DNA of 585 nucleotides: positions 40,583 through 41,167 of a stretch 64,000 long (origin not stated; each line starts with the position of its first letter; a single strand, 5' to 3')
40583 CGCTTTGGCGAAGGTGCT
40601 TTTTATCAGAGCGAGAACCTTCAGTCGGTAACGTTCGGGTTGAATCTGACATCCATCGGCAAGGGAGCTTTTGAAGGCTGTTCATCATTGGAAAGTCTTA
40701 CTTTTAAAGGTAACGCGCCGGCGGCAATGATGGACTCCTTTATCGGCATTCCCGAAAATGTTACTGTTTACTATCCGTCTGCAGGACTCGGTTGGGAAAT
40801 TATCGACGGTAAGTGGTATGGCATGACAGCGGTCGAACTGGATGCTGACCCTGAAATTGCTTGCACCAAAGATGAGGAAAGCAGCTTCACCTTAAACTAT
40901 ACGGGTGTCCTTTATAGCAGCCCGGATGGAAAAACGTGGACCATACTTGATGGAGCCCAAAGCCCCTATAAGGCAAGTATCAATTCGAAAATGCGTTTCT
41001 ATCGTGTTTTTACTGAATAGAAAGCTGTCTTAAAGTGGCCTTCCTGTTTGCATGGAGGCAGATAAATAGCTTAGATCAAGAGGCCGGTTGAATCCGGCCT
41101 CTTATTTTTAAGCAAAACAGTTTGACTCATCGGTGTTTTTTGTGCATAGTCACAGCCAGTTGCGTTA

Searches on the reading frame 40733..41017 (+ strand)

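Call 61: search_protein_families(library=ncbifam, max_evalue=0.1, proteins=[window:40733-41017:+])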
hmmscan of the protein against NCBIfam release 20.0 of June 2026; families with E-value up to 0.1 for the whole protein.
seq(95 aa): 0 families

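Call 62: search_protein_families(library=pfam, max_evalue=0.1, proteins=[window:40733-41017:+])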
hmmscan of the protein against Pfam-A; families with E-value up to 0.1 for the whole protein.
seq(95 aa): 2 families
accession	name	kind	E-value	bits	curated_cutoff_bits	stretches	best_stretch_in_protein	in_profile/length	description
PF19193.6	Tectonin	-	0.012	15.5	30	1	17-79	145-202/216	Tectonin domain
PF13810.12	DUF4185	-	0.031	14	39.5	1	49-79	119-149/309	Domain of unknown function (DUF4185)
